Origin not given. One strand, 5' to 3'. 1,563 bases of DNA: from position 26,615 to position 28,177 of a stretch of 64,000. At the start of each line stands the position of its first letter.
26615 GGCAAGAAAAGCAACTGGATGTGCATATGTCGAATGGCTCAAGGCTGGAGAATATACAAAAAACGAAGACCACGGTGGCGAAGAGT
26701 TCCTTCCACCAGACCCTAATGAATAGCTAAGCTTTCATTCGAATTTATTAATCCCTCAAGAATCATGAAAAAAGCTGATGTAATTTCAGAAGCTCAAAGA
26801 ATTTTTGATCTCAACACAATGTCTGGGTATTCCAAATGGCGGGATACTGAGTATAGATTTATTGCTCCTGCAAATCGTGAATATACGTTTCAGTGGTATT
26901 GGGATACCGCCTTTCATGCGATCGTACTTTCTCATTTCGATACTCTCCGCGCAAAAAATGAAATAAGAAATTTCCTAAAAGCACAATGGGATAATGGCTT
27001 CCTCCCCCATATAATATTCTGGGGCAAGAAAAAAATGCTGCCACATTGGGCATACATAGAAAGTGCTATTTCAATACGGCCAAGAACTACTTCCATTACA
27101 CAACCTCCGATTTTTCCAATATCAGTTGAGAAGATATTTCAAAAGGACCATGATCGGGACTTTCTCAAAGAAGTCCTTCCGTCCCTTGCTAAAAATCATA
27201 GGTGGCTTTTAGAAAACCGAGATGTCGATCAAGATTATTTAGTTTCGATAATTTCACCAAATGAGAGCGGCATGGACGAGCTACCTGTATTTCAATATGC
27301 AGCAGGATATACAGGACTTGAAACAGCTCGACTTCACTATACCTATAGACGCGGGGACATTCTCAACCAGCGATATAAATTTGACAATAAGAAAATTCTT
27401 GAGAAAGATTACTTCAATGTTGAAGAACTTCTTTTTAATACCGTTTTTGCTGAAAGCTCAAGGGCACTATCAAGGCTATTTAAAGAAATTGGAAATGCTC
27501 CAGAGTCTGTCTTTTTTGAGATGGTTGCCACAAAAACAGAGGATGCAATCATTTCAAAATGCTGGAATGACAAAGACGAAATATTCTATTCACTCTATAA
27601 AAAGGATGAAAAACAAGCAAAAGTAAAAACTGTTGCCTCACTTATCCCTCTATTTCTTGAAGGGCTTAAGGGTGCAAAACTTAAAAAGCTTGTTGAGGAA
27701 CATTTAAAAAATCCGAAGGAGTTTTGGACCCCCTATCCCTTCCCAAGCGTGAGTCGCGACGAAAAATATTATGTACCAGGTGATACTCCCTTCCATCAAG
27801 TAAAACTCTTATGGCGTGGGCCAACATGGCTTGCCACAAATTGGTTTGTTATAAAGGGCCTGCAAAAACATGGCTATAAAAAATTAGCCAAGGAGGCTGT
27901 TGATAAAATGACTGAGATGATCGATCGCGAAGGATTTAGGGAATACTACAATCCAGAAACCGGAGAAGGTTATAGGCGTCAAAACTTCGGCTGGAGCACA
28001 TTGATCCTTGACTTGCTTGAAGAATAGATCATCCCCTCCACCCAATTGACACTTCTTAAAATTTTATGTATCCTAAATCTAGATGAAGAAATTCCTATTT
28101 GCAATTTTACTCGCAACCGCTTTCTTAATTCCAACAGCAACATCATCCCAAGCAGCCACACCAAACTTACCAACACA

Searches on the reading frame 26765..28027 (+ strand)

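Call 66: search_protein_families(library=pfam, proteins=[window:26765-28027:+], max_evalue=0.0001)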
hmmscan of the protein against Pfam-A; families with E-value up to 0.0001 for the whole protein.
window:26765-28027:+ (420 aa): 3 families
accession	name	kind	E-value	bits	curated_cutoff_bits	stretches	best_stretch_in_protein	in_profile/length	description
PF22422.2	MGH1-like_GH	-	8.6e-82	276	27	1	40-411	1-356/356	Mannosylglycerate hydrolase MGH1-like glycoside hydrolase domain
PF03200.22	Glyco_hydro_63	-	3.8e-16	59.4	22.4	1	242-418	309-490/492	Glycosyl hydrolase family 63 C-terminal domain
PF01204.24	Trehalase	-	2.7e-10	40.2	21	1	225-387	310-463/512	Trehalase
